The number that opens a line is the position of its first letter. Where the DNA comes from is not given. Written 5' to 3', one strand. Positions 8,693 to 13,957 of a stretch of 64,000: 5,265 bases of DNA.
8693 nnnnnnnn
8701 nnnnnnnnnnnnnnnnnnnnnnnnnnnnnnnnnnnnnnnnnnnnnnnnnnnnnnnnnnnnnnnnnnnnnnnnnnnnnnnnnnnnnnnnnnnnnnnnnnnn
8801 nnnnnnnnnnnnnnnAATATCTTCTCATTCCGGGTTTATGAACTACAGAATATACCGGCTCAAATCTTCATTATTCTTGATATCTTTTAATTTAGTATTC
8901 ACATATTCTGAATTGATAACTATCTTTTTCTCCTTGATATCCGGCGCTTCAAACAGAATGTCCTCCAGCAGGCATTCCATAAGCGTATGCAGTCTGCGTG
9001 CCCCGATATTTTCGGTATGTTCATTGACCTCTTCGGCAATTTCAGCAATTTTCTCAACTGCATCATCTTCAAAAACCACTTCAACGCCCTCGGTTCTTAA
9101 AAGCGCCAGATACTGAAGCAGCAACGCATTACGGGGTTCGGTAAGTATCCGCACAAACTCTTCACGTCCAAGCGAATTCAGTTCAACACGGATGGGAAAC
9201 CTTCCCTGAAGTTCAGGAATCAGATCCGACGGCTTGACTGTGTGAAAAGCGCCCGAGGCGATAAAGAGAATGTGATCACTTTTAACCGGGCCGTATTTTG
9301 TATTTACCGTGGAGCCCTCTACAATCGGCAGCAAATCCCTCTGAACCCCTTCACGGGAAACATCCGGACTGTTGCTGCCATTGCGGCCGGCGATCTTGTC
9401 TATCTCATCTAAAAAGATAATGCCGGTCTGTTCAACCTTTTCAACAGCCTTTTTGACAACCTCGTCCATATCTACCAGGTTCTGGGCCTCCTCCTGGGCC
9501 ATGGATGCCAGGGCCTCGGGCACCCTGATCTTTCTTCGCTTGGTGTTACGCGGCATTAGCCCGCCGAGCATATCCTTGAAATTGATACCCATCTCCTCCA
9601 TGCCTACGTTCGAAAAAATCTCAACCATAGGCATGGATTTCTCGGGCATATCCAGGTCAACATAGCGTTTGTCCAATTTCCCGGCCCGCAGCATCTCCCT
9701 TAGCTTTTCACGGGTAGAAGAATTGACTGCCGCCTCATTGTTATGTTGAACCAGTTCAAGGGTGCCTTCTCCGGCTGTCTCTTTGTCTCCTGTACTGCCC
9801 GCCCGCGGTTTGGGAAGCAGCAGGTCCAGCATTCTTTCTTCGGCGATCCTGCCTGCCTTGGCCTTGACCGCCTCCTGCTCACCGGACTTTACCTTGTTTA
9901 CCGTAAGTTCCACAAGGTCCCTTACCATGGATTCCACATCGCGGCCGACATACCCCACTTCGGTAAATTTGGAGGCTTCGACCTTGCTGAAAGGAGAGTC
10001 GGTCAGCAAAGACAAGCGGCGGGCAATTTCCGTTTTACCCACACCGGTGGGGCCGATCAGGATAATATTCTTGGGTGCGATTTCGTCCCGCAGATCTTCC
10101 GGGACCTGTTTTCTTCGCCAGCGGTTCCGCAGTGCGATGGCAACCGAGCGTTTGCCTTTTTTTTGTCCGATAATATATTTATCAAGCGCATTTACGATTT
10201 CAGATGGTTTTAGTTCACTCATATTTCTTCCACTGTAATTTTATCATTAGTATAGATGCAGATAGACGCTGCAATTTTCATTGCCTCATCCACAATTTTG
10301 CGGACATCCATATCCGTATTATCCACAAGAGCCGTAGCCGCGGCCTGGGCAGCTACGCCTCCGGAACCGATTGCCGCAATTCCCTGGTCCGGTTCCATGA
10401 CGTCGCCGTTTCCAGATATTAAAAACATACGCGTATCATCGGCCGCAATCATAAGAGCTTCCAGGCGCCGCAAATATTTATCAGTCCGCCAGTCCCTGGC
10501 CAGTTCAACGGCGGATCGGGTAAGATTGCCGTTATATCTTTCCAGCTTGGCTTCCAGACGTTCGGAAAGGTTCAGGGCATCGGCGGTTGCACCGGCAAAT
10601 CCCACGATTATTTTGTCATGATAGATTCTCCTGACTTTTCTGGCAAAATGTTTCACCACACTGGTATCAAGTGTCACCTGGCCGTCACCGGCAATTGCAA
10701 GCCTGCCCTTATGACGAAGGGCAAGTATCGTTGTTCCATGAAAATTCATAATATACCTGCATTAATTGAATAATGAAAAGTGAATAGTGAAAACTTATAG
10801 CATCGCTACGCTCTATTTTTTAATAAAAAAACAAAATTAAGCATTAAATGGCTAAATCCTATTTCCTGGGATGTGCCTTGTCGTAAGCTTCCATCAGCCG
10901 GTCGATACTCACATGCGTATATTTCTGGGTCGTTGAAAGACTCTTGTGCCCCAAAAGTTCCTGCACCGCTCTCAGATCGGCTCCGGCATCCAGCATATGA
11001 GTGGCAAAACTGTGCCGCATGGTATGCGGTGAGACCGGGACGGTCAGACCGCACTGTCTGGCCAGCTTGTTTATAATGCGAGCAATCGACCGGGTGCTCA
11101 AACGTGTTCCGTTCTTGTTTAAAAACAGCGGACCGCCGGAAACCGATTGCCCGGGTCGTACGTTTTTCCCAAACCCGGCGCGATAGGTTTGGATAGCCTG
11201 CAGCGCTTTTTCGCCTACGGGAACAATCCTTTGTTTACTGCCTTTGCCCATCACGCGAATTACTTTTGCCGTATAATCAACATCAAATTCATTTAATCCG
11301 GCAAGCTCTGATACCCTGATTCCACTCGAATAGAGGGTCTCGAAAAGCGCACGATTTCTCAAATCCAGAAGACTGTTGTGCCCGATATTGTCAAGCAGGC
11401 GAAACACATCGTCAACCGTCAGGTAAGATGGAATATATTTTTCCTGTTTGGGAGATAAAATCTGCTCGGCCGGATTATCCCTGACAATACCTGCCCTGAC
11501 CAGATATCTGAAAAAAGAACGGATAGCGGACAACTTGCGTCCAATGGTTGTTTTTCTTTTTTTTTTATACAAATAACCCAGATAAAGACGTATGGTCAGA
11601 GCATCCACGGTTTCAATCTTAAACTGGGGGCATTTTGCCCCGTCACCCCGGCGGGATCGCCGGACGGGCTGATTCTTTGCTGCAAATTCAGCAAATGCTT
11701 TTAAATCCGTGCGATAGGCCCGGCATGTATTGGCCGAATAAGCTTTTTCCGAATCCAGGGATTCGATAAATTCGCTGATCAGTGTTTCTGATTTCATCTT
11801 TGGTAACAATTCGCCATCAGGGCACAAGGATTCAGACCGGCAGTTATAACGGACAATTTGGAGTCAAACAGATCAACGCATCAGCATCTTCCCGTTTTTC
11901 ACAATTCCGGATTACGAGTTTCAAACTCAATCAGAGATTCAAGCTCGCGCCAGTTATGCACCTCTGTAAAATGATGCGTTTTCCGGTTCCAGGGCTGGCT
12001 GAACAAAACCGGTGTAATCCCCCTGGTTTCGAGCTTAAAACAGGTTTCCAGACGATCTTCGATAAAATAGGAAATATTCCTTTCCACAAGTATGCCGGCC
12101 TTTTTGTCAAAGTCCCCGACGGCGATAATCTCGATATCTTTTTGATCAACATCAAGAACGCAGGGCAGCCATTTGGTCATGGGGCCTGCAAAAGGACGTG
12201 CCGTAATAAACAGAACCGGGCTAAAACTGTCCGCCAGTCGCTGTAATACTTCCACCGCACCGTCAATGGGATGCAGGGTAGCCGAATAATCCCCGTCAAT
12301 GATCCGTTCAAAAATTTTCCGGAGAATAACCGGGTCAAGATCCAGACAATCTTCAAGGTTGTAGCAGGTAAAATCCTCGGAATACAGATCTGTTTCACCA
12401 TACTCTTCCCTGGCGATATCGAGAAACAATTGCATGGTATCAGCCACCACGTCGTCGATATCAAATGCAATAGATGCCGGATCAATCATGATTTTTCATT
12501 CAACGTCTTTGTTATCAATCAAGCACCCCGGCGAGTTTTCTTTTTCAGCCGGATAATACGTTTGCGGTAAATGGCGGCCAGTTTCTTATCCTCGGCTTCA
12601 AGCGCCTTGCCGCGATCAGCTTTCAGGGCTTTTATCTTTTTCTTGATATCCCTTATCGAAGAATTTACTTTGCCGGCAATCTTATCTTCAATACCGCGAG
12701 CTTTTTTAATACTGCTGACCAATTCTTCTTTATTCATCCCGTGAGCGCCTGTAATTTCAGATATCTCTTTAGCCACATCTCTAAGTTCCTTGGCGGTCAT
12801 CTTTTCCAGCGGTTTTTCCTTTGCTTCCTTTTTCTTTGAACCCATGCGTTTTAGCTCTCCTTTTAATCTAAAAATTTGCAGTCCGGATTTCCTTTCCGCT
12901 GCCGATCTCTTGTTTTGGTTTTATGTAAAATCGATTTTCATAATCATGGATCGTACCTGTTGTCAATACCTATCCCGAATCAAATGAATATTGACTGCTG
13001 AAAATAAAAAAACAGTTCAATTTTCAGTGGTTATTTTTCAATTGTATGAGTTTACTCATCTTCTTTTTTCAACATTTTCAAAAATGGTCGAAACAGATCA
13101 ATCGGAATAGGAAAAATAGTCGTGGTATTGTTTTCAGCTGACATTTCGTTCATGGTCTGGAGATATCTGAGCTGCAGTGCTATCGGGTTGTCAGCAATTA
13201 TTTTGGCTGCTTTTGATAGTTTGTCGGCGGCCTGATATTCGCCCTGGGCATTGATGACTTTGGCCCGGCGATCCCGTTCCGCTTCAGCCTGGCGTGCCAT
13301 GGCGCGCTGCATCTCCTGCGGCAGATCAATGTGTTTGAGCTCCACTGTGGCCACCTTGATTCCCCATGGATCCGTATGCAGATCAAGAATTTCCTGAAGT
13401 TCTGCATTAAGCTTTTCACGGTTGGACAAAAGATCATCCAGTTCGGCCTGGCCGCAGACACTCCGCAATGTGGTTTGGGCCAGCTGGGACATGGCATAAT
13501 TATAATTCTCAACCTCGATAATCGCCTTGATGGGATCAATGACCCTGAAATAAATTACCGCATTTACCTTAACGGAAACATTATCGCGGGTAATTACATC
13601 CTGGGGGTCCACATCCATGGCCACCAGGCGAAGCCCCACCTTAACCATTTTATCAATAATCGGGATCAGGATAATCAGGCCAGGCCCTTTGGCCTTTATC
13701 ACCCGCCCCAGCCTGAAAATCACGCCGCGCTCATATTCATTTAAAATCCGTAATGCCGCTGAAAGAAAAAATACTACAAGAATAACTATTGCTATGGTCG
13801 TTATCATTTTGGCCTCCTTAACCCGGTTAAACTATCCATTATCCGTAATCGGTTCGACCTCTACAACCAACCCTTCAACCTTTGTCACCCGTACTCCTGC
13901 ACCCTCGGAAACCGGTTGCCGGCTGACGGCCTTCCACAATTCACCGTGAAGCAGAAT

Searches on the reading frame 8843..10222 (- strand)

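Call 32: search_protein_families(library=pfam, proteins=[window:8843-10222:-], max_evalue=0.001)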
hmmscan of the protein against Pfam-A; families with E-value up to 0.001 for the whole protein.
window:8843-10222:- (459 aa): 4 families
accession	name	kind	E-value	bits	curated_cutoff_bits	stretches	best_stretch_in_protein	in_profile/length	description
PF07724.20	AAA_2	-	1.2e-31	110.5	27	1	205-345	13-166/166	AAA domain (Cdc48 subfamily)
PF00004.35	AAA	-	1.5e-15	58.2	21.2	2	232-348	29-129/131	ATPase family associated with various cellular activities (AAA)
PF07728.20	AAA_5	-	5.5e-07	30.1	22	1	52-88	1-38/139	AAA domain (dynein-related subfamily)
PF13401.12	AAA_22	-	9.3e-05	23.2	27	0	51-104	6-55/130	AAA domain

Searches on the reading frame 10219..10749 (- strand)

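Call 32: search_protein_families(library=pfam, proteins=[window:10219-10749:-], max_evalue=0.001)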
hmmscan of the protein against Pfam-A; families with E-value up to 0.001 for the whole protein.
window:10219-10749:- (176 aa): 1 family
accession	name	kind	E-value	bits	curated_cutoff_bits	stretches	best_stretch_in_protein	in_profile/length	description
PF00227.31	Proteasome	-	6.9e-28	98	22.4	1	3-176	2-189/189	Proteasome subunit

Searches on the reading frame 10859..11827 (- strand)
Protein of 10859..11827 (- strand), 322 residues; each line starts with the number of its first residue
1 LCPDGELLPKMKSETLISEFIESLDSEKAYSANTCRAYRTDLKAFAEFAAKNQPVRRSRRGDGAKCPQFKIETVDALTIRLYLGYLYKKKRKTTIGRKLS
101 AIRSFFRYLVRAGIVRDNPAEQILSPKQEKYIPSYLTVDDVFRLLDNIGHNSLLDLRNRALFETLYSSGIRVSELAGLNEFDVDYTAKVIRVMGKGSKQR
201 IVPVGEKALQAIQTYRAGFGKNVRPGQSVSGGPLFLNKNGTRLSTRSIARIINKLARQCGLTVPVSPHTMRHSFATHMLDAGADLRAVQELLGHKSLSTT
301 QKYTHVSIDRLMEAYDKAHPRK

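Call 32: search_protein_families(library=pfam, proteins=[window:10859-11827:-], max_evalue=0.001)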
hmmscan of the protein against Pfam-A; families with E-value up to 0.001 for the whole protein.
window:10859-11827:- (322 aa): 4 families
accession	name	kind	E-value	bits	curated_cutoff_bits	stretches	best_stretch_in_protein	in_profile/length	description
PF00589.27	Phage_integrase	-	9e-43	146.5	27.1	1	135-307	2-169/172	Phage integrase family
PF02899.23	Phage_int_SAM_1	-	5.4e-17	62.3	22.3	1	17-113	1-83/83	Phage integrase, N-terminal SAM-like domain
PF13495.12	Phage_int_SAM_4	-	3.9e-06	27.6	27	1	16-111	1-80/85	Phage integrase, N-terminal SAM-like domain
PF13102.12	Phage_int_SAM_5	-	6.3e-06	26.9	22.3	1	16-121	5-96/98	Phage integrase SAM-like domain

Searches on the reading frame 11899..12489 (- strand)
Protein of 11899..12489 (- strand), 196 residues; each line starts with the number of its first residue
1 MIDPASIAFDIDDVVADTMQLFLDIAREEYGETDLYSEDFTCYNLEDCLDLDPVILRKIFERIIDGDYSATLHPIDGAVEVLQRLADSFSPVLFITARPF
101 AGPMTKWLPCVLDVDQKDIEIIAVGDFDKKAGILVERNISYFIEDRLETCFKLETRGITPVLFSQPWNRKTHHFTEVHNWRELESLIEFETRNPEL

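Call 32: search_protein_families(library=pfam, proteins=[window:11899-12489:-], max_evalue=0.001)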
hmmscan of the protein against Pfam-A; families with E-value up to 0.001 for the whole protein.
window:11899-12489:- (196 aa): 1 family
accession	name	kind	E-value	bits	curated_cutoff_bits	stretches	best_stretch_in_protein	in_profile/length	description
PF06941.18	NT5C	-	2.8e-18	66.9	24.8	1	7-187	4-174/180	5' nucleotidase, deoxy (Pyrimidine), cytosolic type C protein (NT5C)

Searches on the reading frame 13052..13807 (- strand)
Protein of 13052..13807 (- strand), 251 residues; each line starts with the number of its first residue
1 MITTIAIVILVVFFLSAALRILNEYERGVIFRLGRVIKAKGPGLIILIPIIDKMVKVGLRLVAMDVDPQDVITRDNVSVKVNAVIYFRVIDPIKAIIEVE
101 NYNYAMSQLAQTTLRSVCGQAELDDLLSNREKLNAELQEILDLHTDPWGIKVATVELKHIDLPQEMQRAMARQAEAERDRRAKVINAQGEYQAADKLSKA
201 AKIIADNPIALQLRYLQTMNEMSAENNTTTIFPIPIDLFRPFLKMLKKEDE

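Call 32: search_protein_families(library=pfam, proteins=[window:13052-13807:-], max_evalue=0.001)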
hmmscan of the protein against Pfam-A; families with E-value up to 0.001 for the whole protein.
window:13052-13807:- (251 aa): 2 families
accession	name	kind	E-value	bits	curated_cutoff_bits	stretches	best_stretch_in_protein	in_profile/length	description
PF01145.31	Band_7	-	1.7e-39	136.1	23.6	1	21-190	2-175/176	SPFH domain / Band 7 family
PF13421.11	Band_7_1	-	3.5e-05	24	24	1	86-175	108-208/211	SPFH domain-Band 7 family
